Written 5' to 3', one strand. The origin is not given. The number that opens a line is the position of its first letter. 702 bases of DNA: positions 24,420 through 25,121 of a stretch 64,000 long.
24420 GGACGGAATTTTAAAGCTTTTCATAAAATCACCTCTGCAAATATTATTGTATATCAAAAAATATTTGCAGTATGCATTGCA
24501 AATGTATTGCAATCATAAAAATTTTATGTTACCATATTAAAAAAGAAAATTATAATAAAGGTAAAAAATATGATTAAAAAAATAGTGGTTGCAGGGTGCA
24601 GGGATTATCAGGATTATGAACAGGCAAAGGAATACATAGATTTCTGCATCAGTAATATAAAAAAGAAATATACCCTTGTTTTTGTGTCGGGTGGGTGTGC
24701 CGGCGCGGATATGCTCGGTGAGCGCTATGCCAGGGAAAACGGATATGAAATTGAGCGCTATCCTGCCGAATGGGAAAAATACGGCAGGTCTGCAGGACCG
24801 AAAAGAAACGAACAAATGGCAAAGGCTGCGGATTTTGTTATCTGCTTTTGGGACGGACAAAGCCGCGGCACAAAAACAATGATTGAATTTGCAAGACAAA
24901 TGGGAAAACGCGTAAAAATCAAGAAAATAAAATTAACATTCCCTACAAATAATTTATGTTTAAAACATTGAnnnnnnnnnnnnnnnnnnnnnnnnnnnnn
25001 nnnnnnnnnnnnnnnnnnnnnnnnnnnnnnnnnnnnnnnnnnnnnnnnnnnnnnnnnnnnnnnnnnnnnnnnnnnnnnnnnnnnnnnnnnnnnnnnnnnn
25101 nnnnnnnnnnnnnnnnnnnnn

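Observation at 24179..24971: Second RHH + SLOG (DUF2493-type) islet, delimited by the same 8-nt termini as the palindromic repeats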

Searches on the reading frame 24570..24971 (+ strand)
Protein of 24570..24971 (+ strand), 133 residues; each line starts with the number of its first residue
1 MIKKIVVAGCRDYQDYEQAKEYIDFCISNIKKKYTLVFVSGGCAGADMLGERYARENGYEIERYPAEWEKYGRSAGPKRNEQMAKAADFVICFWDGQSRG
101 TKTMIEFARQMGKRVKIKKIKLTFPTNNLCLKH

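Call 3: search_protein_families(library=pfam, proteins=[window:24570-24971:+], max_evalue=0.1)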
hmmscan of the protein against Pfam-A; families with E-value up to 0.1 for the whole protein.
window:24570-24971:+ (133 aa): 2 families
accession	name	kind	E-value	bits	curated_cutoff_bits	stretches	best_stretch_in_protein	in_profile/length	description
PF10686.14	YAcAr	-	1.4e-13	50.9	28.2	1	4-71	2-66/66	YspA, cpYpsA-related SLOG family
PF02481.21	DNA_processg_A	-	0.0061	16.2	29.6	0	4-56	46-95/212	DNA recombination-mediator protein A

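Call 14: find_encoding_contigs(protein=window:24570-24971:+, flank=6000, max_places=8)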
Protein window:24570-24971:+ (133 aa): 9 contigs read that carry it; 4 places shown.
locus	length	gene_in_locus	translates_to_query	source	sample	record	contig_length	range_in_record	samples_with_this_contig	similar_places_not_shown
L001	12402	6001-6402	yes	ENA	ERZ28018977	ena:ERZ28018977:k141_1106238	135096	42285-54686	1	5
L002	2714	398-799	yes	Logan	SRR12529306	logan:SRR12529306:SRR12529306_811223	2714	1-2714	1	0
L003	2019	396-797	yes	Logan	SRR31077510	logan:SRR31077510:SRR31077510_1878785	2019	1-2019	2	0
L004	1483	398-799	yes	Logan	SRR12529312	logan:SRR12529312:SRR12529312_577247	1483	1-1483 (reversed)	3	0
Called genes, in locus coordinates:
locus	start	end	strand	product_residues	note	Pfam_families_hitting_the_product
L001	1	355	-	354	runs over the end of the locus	PF02463:SMC_N, PF13175:AAA_15, PF13476:AAA_23, PF13304:AAA_21 (faint)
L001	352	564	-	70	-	PF13275:S4_2, PF01479:S4 (weak)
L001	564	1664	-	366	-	PF00712:DNA_pol3_beta, PF02767:DNA_pol3_beta_2, PF02768:DNA_pol3_beta_3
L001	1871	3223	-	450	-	PF11638:DnaA_N (weak), PF01695:IstB_IS21, PF00308:Bac_DnaA, PF01637:ATPase_2 (weak), PF00004:AAA, PF00910:RNA_helicase (faint), PF13173:AAA_14 (faint), PF08299:Bac_DnaA_C, +1 more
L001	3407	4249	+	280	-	PF03418:Peptidase_A25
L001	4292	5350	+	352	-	PF07454:SpoIIP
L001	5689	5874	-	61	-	-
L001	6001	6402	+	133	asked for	PF10686:YAcAr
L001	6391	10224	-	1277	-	PF02811:PHP, PF07733:DNA_pol3_alpha, PF17657:DNA_pol3_finger, PF14579:HHH_6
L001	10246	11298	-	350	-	PF04551:GcpE, PF26540:GcpE_C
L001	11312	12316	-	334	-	PF02163:Peptidase_M50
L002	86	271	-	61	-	-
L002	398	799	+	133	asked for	PF10686:YAcAr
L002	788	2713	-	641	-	?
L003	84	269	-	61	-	-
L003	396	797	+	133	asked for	PF10686:YAcAr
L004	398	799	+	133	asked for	PF10686:YAcAr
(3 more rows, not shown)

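Call 15: find_homologous_proteins(query=window:24570-24971:+)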
Query window:24570-24971:+ (133 aa): 946 proteins with E <= 0.001 among 953 candidates; the best 120 are listed.
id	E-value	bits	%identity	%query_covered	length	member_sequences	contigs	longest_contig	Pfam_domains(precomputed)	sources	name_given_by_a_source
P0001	3.6e-86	304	100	100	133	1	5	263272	PF10686.15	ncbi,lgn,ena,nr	ncbi:MAG: DUF2493 domain-containing protein [Clostridia bacterium]|nr:DUF2493 domain-containing prot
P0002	1.5e-59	218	76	91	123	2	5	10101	PF10686.15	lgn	-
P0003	1.5e-58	214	76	90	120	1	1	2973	PF10686.15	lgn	-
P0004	2.9e-58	213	74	90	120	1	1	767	PF10686.15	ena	-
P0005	4.3e-58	213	75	90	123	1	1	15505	PF10686.15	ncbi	-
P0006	5.3e-58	213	73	90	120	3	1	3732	PF10686.15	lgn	-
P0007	1.5e-57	211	74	90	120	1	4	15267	PF10686.15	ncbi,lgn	-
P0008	1.7e-57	211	73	95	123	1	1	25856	PF10686.15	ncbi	-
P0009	2.6e-57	210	73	90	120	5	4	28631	PF10686.15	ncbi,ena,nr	ncbi:MAG: DUF2493 domain-containing protein [Clostridia bacterium]|nr:DUF2493 domain-containing prot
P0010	2.6e-57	210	72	90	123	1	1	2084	PF10686.15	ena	-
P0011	4.0e-57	210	73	90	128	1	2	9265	PF10686.15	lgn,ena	-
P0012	4.2e-57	210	73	90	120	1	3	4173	PF10686.15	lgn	-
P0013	4.3e-57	210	73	90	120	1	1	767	PF10686.15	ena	-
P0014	4.4e-57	210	73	83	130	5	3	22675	PF10686.15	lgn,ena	-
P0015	4.9e-57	209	75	90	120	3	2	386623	PF10686.15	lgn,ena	-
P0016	5.3e-57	209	72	90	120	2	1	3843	PF10686.15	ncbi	-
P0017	5.9e-57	209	70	91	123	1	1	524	PF10686.15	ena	-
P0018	8.3e-57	209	68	93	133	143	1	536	PF10686.15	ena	-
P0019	9.5e-57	209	68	90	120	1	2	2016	PF10686.15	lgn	-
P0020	1.3e-56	208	75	90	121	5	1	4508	PF10686.15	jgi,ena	-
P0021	2.0e-56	207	72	92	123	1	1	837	PF10686.15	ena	-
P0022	2.0e-56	207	68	90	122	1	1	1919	PF10686.15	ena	-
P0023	2.1e-56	207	73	81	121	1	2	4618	PF10686.15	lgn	-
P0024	2.1e-56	207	73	90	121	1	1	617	PF10686.15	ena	-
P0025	4.8e-56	206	74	90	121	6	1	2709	PF10686.15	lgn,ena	-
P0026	5.1e-56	206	69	91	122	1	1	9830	PF10686.15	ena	-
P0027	5.5e-56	206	72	91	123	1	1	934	PF10686.15,PF02481.22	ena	-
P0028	7.4e-56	206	71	91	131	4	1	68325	PF10686.15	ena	-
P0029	7.5e-56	206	73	90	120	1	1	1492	PF10686.15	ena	-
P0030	8.0e-56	206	72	90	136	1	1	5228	PF10686.15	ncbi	-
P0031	8.1e-56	206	69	93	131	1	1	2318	PF10686.15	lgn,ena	-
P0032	8.7e-56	205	69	89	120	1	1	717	PF10686.15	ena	-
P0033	9.3e-56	205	78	81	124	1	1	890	PF10686.15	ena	-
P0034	1.0e-55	205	70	90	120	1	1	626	PF10686.15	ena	-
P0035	1.2e-55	205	69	90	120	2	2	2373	PF10686.15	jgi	-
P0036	1.5e-55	205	71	91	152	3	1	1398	PF10686.15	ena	-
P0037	1.6e-55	205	72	89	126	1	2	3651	PF10686.15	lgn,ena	-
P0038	2.0e-55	204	71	90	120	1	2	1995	PF10686.15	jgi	-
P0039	2.1e-55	204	73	90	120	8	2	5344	PF10686.15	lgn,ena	-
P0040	2.2e-55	204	73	90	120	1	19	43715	PF10686.15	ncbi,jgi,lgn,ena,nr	ncbi:MAG: DUF2493 domain-containing protein [Ruminococcaceae bacterium]|nr:DUF2493 domain-containing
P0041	2.3e-55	204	69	83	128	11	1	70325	PF10686.15,PF02481.22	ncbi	-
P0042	2.7e-55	204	68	90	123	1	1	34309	PF10686.15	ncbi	-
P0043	2.8e-55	204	73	81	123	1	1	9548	PF10686.15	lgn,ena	-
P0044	2.9e-55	204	70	90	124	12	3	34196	PF10686.15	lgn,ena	-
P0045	3.0e-55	204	72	90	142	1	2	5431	PF10686.15,PF02481.22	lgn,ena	-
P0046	3.0e-55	204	73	90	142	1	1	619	PF10686.15,PF02481.22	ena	-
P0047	3.3e-55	204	70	91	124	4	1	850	PF10686.15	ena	-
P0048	3.9e-55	203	74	81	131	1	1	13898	PF10686.15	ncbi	ncbi:MAG: DUF2493 domain-containing protein [Acutalibacteraceae bacterium]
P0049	4.4e-55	203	73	90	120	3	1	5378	PF10686.15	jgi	-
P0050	4.9e-55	203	72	90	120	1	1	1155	PF10686.15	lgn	-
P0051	4.9e-55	203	71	92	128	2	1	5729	PF10686.15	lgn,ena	-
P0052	5.0e-55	203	70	90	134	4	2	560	PF10686.15,PF02481.22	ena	-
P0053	5.1e-55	203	71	89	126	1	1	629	PF10686.15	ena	-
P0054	6.3e-55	203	69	90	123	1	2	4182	PF10686.15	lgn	-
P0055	6.7e-55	203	72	90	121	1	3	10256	PF10686.15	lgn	-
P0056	6.8e-55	203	68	90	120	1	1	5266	PF10686.15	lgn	-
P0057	7.1e-55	202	73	90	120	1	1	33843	PF10686.15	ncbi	-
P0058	7.4e-55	202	69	92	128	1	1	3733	PF10686.15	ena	-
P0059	7.8e-55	202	69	89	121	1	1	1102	PF10686.15,PF02481.22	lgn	-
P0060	7.8e-55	202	66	91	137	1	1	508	PF10686.15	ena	-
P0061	8.2e-55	202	70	90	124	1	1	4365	PF10686.15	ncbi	-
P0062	8.4e-55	202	72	90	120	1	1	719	PF10686.15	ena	-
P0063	8.5e-55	202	76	81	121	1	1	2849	PF10686.15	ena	-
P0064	9.4e-55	202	70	92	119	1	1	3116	PF10686.15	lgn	-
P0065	9.8e-55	202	71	90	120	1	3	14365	PF10686.15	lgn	-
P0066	9.9e-55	202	70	90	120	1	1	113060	PF10686.15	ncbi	-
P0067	1.1e-54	202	69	90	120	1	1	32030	PF10686.15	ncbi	-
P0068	1.1e-54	202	72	90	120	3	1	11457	PF10686.15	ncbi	-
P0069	1.1e-54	202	73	89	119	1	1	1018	PF10686.15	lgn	-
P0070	1.2e-54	202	69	83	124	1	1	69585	PF10686.15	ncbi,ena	-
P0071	1.2e-54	202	74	82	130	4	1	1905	PF10686.15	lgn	-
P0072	1.2e-54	202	69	90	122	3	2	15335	PF10686.15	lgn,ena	-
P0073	1.3e-54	202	71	90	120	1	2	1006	PF10686.15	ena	-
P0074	1.4e-54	202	68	90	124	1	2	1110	PF10686.15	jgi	-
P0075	1.4e-54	202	73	90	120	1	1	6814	PF10686.15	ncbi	-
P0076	1.5e-54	201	69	90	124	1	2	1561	PF10686.15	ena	-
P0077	1.9e-54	201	73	90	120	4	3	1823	PF10686.15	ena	-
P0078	2.0e-54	201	72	90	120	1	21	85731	PF10686.15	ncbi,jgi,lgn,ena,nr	ncbi:MAG: DUF2493 domain-containing protein [Ruminococcaceae bacterium]|nr:DUF2493 domain-containing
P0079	2.2e-54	201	71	90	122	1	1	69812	PF10686.15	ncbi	-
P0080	2.2e-54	201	73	90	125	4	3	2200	PF10686.15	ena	-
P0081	2.2e-54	201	72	90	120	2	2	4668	PF10686.15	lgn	-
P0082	2.7e-54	201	70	91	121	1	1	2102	PF10686.15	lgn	-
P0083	3.1e-54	200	70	91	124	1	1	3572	PF10686.15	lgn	-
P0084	3.1e-54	200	71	83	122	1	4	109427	PF10686.15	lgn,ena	-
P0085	3.2e-54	200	73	90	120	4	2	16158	PF10686.15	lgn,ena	-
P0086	3.3e-54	200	69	90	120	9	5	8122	PF10686.15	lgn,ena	-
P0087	3.4e-54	200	70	90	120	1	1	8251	PF10686.15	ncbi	-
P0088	3.4e-54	200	69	90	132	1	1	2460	PF10686.15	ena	-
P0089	3.6e-54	200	72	90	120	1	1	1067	PF10686.15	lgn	-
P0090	4.2e-54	200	73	90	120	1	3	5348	PF10686.15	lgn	-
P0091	4.2e-54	200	68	92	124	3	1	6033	PF10686.15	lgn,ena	-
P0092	4.6e-54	200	68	90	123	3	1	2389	PF10686.15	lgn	-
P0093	4.7e-54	200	73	90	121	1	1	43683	PF10686.15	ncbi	-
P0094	4.7e-54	200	68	90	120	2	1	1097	PF10686.15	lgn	-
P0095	4.9e-54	200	71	90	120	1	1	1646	PF10686.15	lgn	-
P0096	4.9e-54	200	71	90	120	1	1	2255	PF10686.15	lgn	-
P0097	5.0e-54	200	70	91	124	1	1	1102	PF10686.15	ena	-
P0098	5.0e-54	200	69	91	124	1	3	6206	PF10686.15,PF02481.22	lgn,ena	-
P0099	5.5e-54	200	69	91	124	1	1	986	PF10686.15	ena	-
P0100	5.8e-54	200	69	90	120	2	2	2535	PF10686.15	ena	-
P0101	5.8e-54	200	69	91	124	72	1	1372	PF10686.15,PF02481.22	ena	-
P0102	5.9e-54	200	68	90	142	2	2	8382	PF10686.15,PF02481.22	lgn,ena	-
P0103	5.9e-54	200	71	90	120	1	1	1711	PF10686.15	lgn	-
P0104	6.0e-54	199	69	93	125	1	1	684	PF10686.15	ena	-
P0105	6.2e-54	199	67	90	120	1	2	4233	PF10686.15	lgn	-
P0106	6.3e-54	199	67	97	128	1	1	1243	PF10686.15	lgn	-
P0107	6.5e-54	199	72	90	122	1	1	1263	PF10686.15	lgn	-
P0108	6.8e-54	199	71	90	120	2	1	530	PF10686.15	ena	-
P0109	7.9e-54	199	70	91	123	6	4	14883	PF10686.15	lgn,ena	-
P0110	8.5e-54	199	68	90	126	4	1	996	PF10686.15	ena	-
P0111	9.0e-54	199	69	91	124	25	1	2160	PF10686.15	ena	-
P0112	9.7e-54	199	68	90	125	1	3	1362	PF10686.15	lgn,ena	-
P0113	1.0e-53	199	72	90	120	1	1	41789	PF10686.15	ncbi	-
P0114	1.0e-53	199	71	90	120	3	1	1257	PF10686.15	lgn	-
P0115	1.1e-53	199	68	90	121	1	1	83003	PF10686.15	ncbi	-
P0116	1.1e-53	199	69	90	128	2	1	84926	PF10686.15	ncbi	-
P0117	1.1e-53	199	73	90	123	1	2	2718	PF10686.15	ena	-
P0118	1.1e-53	199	67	91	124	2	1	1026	PF10686.15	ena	-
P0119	1.2e-53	198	71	90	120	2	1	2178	PF10686.15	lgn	-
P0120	1.2e-53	198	72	82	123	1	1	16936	PF10686.15,PF02481.22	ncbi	-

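Call 16: find_encoding_contigs(protein=P0002, flank=5000, max_places=4)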
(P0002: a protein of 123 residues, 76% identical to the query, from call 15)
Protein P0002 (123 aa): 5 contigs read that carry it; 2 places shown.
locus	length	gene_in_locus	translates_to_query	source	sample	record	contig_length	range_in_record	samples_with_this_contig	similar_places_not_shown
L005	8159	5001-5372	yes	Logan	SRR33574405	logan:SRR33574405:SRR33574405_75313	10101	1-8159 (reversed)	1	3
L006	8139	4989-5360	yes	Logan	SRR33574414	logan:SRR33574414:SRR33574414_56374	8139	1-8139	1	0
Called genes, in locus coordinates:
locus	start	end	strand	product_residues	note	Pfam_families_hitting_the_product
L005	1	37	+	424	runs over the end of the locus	PF05496:RuvB_N, PF00158:Sigma54_activat (faint), PF13173:AAA_14 (weak), PF14532:Sigma54_activ_2, PF00004:AAA, PF07728:AAA_5 (weak), PF16193:AAA_assoc_2, PF12002:MgsA_C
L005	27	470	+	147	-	-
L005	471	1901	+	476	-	PF03703:bPH_2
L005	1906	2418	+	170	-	PF01648:ACPS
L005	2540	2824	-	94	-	PF12844:HTH_19, PF01381:HTH_3, PF07022:Phage_CI_repr, PF13443:HTH_26, PF13560:HTH_31, PF15943:YdaS_toxin (weak)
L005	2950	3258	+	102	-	-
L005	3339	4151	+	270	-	PF01790:LGT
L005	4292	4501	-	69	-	PF13443:HTH_26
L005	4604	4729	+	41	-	-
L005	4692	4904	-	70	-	PF12844:HTH_19, PF13560:HTH_31, PF01381:HTH_3, PF13443:HTH_26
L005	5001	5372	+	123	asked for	PF10686:YAcAr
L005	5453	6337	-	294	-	PF00781:DAGK_cat, PF19279:YegS_C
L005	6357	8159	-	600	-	?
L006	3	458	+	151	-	?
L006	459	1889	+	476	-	PF03703:bPH_2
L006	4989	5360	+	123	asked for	PF10686:YAcAr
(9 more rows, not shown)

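Call 17: find_encoding_contigs(protein=P0015, flank=5000, max_places=4)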
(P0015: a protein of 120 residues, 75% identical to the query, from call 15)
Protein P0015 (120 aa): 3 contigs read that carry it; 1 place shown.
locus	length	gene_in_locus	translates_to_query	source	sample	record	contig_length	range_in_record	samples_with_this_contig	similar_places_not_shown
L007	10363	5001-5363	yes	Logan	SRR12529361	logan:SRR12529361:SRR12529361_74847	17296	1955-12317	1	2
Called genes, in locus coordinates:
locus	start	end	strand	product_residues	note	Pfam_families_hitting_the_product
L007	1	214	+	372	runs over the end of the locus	PF00884:Sulfatase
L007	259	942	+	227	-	PF03591:AzlC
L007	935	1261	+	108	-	PF05437:AzlD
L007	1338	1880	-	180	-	PF21349:RUBY_RBDX, PF02915:Rubrerythrin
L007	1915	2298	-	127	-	PF01475:FUR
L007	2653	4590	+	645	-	PF02824:TGS, PF07973:tRNA_SAD, PF00587:tRNA-synt_2b, PF03129:HGTP_anticodon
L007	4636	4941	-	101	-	PF12844:HTH_19, PF01381:HTH_3 (faint)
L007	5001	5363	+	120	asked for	PF10686:YAcAr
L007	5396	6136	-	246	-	PF01381:HTH_3, PF00717:Peptidase_S24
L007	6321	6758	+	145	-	-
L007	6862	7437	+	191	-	PF18306:LDcluster4, PF03641:Lysine_decarbox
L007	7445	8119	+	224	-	PF02390:Methyltransf_4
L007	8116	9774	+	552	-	PF02310:B12-binding, PF04055:Radical_SAM, PF13311:DUF4080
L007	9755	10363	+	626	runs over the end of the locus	PF02518:HATPase_c (weak), PF13589:HATPase_c_3, PF00183:HSP90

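Call 18: find_encoding_contigs(protein=P0040, flank=5000, max_places=5)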
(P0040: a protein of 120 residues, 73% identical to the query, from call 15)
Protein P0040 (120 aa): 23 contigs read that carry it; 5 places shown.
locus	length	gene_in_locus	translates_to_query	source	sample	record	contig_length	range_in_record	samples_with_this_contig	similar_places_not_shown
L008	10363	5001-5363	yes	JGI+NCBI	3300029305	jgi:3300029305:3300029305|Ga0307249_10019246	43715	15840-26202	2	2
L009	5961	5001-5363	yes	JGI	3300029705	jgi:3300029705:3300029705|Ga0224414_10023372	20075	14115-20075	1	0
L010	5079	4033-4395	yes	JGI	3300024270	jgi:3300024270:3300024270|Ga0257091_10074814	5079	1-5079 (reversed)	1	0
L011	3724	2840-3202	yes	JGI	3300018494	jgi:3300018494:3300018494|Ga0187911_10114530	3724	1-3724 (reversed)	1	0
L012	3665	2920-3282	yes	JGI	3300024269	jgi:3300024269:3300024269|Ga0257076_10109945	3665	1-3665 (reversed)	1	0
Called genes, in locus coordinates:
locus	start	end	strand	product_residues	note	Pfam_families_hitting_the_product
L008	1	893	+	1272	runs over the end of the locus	PF04563:RNA_pol_Rpb2_1, PF04561:RNA_pol_Rpb2_2, PF04563:RNA_pol_Rpb2_1, PF04565:RNA_pol_Rpb2_3, PF10385:RNA_pol_Rpb2_45, PF00562:RNA_pol_Rpb2_6, PF04560:RNA_pol_Rpb2_7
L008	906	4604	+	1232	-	PF04997:RNA_pol_Rpb1_1, PF00623:RNA_pol_Rpb1_2, PF04983:RNA_pol_Rpb1_3, PF05000:RNA_pol_Rpb1_4, PF04998:RNA_pol_Rpb1_5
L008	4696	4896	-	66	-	PF13443:HTH_26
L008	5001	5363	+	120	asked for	PF10686:YAcAr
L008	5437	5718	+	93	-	PF01248:Ribosomal_L7Ae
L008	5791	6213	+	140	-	PF00164:Ribosom_S12_S23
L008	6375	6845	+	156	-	PF00177:Ribosomal_S7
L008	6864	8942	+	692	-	PF00009:GTP_EFTU, PF03144:GTP_EFTU_D2, PF22042:EF-G_D2, PF14492:EFG_III, PF16658:RF3_C (weak), PF03764:EFG_IV, PF00679:EFG_C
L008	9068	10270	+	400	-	PF00009:GTP_EFTU, PF03144:GTP_EFTU_D2, PF03143:GTP_EFTU_D3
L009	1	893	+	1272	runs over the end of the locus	PF04563:RNA_pol_Rpb2_1, PF04561:RNA_pol_Rpb2_2, PF04563:RNA_pol_Rpb2_1, PF04565:RNA_pol_Rpb2_3, PF10385:RNA_pol_Rpb2_45, PF00562:RNA_pol_Rpb2_6, PF04560:RNA_pol_Rpb2_7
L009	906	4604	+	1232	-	PF04997:RNA_pol_Rpb1_1, PF00623:RNA_pol_Rpb1_2, PF04983:RNA_pol_Rpb1_3, PF05000:RNA_pol_Rpb1_4, PF04998:RNA_pol_Rpb1_5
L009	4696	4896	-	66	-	PF13443:HTH_26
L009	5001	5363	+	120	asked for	PF10686:YAcAr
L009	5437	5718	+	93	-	PF01248:Ribosomal_L7Ae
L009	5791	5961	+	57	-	?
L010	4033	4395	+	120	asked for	PF10686:YAcAr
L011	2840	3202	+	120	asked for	PF10686:YAcAr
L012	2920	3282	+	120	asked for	PF10686:YAcAr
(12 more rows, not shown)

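Call 28: search_protein_families(library=ncbifam, proteins=[window:24570-24971:+], max_evalue=0.1)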
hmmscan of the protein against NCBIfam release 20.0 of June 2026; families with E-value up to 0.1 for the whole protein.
window:24570-24971:+ (133 aa): 2 families
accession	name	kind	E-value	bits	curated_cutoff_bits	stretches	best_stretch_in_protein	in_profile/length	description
NF045764.1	PhenlGlyoxDHPadG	equivalog_domain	0.003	16.1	700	1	64-125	244-308/398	NADH-dependent phenylglyoxylate dehydrogenase subunit alpha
NF012022.0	PRK15478.1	equivalog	0.019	14.4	425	1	83-108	148-173/241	precorrin-3B C(17)-methyltransferase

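Call 48: find_related_loci(query=A2, collection=metagenome_contigs, flank=2500)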
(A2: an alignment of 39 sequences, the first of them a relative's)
Query A2 (133 aa) in metagenome_contigs; peptide patterns used: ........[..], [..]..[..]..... (x = any residue, [..] = any of these).
600 stretches matched a pattern (row limit reached: there are more); 381 encode a relative of the query (tblastn E <= 1e-3); the best 80 are kept; 80 distinct loci.
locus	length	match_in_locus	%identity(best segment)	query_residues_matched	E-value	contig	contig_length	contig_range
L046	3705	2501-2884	64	1-126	9e-58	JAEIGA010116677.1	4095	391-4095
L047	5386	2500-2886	64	1-127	8e-57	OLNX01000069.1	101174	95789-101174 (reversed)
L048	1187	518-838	74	3-109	2e-58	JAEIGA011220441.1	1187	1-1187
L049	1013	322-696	65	1-125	3e-58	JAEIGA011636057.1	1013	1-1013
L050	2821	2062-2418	65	2-120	2e-53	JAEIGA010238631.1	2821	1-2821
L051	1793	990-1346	63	1-119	2e-52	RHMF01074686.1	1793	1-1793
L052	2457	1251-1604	63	3-120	7e-51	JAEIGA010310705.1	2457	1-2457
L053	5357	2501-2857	61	2-120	2e-50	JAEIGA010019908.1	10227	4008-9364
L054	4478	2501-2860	59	1-120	5e-50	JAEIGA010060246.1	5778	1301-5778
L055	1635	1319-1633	64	1-105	1e-48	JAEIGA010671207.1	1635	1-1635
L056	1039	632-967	60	1-112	7e-50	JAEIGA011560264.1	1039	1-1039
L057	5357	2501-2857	55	2-120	1e-46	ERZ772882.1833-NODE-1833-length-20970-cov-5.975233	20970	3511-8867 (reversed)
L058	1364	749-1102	58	3-120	2e-48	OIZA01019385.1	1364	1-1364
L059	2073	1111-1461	56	2-118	4e-47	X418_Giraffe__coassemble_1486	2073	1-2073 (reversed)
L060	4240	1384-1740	55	2-120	5e-46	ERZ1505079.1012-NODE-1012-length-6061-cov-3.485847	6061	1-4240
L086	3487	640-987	56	5-120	6e-44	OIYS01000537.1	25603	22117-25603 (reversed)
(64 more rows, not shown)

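Call 49: find_related_loci(query=A2, collection=viral_contigs, flank=5000)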
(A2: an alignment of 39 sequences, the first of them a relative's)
Query A2 (133 aa) in viral_contigs; peptide patterns used: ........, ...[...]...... (x = any residue, [..] = any of these).
185 stretches matched a pattern; 175 encode a relative of the query (tblastn E <= 1e-3); the best 80 are kept; 80 distinct loci.
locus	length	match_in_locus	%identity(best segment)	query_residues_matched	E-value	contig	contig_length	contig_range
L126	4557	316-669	54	3-120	1e-44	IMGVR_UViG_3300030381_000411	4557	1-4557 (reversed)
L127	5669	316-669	54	3-120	1e-44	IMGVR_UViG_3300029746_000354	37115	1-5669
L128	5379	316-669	54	3-120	1e-44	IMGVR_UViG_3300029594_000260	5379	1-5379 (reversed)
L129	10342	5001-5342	48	4-117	4e-35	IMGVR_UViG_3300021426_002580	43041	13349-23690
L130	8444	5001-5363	50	4-128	4e-34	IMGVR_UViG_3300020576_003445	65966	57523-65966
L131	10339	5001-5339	47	4-117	5e-34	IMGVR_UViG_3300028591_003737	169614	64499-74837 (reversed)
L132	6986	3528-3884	47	4-117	2e-33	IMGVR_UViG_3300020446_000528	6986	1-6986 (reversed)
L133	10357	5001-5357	47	4-117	2e-33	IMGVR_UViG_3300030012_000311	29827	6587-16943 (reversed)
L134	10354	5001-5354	45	4-117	2e-33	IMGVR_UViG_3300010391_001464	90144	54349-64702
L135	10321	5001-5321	53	2-110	5e-33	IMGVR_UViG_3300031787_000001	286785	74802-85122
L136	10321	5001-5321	53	2-110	5e-33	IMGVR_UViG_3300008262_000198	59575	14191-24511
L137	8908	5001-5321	53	2-110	5e-33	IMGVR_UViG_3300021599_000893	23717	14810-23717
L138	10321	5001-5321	53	2-110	5e-33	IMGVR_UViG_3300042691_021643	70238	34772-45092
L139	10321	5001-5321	49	5-110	5e-31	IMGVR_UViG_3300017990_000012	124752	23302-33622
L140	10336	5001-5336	48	4-117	1e-32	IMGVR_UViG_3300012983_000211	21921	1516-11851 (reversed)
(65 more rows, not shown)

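Call 63: search_solved_structures(query=A2, max_evalue=1, show_alignments=2)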
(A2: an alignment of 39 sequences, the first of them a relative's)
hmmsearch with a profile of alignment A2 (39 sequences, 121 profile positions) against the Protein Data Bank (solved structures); distinct sequences matched with E-value up to 1: 0.
